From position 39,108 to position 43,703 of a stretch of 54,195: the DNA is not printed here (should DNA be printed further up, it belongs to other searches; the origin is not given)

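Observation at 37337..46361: Compact, hybrid type-VII-like secretion locus lacking all canonical membrane partners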

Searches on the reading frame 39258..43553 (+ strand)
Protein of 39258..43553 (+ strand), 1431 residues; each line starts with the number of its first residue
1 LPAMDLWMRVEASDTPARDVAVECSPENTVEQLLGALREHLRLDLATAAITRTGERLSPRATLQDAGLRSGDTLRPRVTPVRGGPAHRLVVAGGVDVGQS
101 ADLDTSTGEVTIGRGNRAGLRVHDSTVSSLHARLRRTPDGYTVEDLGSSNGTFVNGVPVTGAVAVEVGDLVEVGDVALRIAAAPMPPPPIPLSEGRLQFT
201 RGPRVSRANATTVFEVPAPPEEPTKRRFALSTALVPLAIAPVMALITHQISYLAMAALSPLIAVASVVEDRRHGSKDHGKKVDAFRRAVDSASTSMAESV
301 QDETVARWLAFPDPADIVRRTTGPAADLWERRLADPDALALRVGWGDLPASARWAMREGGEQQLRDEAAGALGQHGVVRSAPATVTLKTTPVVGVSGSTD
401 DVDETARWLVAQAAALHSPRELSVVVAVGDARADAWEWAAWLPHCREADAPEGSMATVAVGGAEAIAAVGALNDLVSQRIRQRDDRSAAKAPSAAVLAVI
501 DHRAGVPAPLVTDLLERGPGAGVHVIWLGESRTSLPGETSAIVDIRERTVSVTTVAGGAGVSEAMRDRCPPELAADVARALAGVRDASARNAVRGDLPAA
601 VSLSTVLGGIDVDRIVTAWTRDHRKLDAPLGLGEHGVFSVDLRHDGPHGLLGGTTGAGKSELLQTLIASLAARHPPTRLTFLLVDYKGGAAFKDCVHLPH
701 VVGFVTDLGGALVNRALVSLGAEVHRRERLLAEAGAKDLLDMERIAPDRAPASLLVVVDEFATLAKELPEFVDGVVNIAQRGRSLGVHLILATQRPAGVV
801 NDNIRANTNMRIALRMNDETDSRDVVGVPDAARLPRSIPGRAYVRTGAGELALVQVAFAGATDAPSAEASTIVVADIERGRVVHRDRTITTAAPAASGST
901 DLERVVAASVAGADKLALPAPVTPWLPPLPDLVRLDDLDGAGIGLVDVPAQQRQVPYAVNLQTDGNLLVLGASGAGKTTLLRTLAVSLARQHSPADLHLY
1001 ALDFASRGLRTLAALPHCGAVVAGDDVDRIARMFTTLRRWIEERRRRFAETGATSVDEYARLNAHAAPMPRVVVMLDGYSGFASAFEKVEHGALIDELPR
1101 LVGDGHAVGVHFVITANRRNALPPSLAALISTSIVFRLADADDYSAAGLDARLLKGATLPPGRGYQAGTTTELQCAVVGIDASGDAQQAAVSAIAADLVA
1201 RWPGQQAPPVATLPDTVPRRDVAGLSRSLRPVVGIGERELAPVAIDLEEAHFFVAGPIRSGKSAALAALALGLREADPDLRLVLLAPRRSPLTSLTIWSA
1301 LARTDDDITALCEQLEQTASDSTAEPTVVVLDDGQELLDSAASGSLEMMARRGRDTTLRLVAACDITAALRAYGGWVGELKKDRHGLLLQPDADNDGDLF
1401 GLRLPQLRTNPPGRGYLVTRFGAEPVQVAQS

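Call 4: search_protein_families(library=pfam, proteins=[window:39258-43553:+], max_evalue=0.01)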
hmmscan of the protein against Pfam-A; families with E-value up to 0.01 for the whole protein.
window:39258-43553:+ (1431 aa): 27 families (the best 25 are shown)
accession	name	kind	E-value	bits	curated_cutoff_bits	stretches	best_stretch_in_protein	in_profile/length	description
PF01580.24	FtsK_SpoIIIE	-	8.4e-63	212.2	24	2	621-797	13-220/221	FtsK/SpoIIIE family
PF13401.12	AAA_22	-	1.9e-15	57.8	27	2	963-1063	4-97/130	AAA domain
PF00498.31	FHA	-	2.6e-15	57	20.7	1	110-174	1-67/67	FHA domain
PF16697.10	Yop-YscD_cpl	-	3.2e-13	50.2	33.2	1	94-181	5-91/94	Inner membrane component of T3SS, cytoplasmic domain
PF25199.1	nSTAND_NTPase5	-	5.3e-12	46.2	34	1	967-1045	44-124/145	Novel STAND NTPase 5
PF05729.18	NACHT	-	5.3e-11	43.1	26.7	1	968-1127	4-141/167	NACHT domain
PF13191.12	AAA_16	-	4.6e-09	37.4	32.6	2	964-1078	24-140/167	AAA ATPase domain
PF13555.12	AAA_29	-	4.8e-09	36.3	27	0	959-983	17-41/61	P-loop containing region of AAA domain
PF20703.3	nSTAND1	-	1.1e-06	29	27.1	0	962-1080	31-125/379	Novel STAND NTPase 1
PF00005.33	ABC_tran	-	1.2e-05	26.4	25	0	960-988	7-35/137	ABC transporter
PF10412.15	TrwB_AAD_bind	-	5.5e-05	22.7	20.5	0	641-674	10-43/387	Type IV secretion-system coupling protein DNA-binding domain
PF06414.18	Zeta_toxin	-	0.0001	22.3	22.3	0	967-994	19-46/199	Zeta toxin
PF00437.27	T2SSE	-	0.00023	20.4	24.9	0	950-988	129-166/370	Type II/IV secretion system protein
PF20720.3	nSTAND3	-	0.00033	20.8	27.2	1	961-991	14-44/155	Novel STAND NTPase 3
PF13245.12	AAA_19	-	0.00045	20.8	25.1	0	962-1014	9-59/134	AAA domain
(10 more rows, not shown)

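Call 8: search_protein_families(library=ncbifam, proteins=[window:39258-43553:+], max_evalue=0.01)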
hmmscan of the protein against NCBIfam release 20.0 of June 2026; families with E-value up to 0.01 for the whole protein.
window:39258-43553:+ (1431 aa): 28 families (the best 25 are shown)
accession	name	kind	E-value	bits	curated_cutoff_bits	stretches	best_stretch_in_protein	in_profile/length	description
TIGR03928.1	T7_EssCb_Firm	equivalog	1.9e-181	605.5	778.4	1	198-1420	5-1286/1296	type VII secretion protein EssC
TIGR03924.1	T7SS_EccC_a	equivalog_domain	3.8e-125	419.2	509.15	2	222-858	7-668/673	type VII secretion protein EccCa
TIGR03925.1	T7SS_EccC_b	equivalog_domain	1.2e-112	377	346.55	2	919-1429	15-564/564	type VII secretion protein EccCb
NF049868.1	FhaB_Rv0019c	equivalog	1.2e-20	74.2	125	1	41-179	27-157/158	FHA domain-containing protein FhaB/FipA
NF007615.0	PRK10263.1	equivalog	1.3e-17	62.9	1566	1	754-827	1142-1217/1355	DNA translocase FtsK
NF052573.1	HisKinEspAMyxo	equivalog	2e-12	46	1400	1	106-177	44-115/755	serine histidine kinase EspA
NF033760.1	gliding_GltG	equivalog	5.2e-10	38.5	650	1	110-183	26-99/650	adventurous gliding motility protein GltG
NF041660.2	oxygluDhInhib_OdhI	equivalog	9.2e-10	38.5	200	1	88-178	38-125/130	oxoglutarate dehydrogenase inhibitor Odhl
NF041017.1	DNA_import_CedB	equivalog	2.1e-06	26.7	700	0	754-795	474-515/590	DNA import protein CedB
TIGR00929.1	VirB4_CagE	subfamily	1.2e-05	23.8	643.1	0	963-990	436-463/792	VirB4 family type IV secretion/conjugal transfer ATPase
NF010068.0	PRK13548.1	equivalog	1.7e-05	24.1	261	1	948-998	13-65/261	heme ABC transporter ATP-binding protein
TIGR03743.1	SXT_TraD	subfamily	0.00016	20.3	366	0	962-990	173-201/636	conjugative transfer system coupling protein TraD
TIGR03420.1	DnaA_homol_Hda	equivalog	0.00019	21.1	194.8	0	961-1032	35-104/226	DnaA regulatory inactivator Hda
NF040937.1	HerA_Thermprot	equivalog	0.00034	19.2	800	1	776-828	375-426/487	DNA double-strand break repair helicase HerA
NF042943.1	HerA_antiphage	equivalog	0.00047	18.9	800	0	778-826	465-512/566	anti-phage-associated helicase HerA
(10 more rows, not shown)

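Call 10: find_encoding_contigs(protein=window:39258-43553:+, flank=10000, max_places=4)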
Protein window:39258-43553:+ (1431 aa): no gene with exactly this product is on record in the collection.
